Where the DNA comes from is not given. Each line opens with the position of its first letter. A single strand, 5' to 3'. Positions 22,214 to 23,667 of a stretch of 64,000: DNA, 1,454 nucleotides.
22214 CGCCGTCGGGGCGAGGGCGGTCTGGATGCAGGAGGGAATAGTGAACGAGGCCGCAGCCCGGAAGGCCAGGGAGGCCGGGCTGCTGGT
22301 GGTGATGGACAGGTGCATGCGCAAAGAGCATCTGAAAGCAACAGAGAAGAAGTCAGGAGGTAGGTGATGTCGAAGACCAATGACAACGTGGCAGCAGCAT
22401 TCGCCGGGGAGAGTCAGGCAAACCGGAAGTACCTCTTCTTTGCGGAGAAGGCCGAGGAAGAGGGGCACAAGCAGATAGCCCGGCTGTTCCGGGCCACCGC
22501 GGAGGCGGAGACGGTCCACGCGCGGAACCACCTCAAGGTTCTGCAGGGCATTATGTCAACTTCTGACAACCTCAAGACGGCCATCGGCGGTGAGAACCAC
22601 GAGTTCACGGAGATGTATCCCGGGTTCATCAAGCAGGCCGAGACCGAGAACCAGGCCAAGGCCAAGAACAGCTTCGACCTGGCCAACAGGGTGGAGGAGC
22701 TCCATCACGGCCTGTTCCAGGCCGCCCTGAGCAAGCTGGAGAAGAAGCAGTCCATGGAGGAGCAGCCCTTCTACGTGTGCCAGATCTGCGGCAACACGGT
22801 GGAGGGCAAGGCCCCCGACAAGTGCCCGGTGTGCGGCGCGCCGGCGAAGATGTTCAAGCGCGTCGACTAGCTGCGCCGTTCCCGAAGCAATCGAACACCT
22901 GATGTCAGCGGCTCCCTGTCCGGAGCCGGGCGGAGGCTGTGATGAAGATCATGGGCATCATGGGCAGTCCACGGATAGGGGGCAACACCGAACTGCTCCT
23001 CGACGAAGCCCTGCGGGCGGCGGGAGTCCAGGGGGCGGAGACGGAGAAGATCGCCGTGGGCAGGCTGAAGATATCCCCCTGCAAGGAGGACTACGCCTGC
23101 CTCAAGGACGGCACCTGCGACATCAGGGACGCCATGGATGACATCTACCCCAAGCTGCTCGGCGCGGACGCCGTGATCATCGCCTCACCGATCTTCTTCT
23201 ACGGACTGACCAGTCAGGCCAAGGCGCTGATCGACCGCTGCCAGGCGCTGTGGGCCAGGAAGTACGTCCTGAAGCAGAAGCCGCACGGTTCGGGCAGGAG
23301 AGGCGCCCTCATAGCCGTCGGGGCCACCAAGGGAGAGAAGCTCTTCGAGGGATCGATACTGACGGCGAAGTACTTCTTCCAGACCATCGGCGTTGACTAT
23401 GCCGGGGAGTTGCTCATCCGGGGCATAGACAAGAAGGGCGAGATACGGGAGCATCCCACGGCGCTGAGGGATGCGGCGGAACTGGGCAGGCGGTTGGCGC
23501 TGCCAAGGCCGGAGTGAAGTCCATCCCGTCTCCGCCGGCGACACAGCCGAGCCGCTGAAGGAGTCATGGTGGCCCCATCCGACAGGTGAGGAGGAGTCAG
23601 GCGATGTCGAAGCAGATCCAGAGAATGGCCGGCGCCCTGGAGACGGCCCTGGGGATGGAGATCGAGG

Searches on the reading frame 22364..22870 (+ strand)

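Call 11: search_protein_families(library=pfam, proteins=[window:22364-22870:+], max_evalue=0.0001)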
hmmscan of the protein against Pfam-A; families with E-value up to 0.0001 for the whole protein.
window:22364-22870:+ (168 aa): 2 families
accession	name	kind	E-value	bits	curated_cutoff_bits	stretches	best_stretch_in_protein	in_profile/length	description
PF02915.23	Rubrerythrin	-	5.2e-23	82.4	22.8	1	7-121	1-136/137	Rubrerythrin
PF21349.2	RUBY_RBDX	-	3.3e-10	39.6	26.5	1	137-165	1-30/30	Rubrerythrin, rubredoxin-like domain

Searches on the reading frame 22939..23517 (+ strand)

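Call 28: search_protein_families(library=pfam, proteins=[window:22939-23517:+], max_evalue=0.00001)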
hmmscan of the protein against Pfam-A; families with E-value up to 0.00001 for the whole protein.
window:22939-23517:+ (192 aa): 2 families
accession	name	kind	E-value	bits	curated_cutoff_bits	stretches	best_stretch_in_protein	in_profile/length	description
PF03358.20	FMN_red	-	1.3e-22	80.5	24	1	2-128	1-115/152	NADPH-dependent FMN reductase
PF02525.22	Flavodoxin_2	-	3e-09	37.3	27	1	2-168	1-182/198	Flavodoxin-like fold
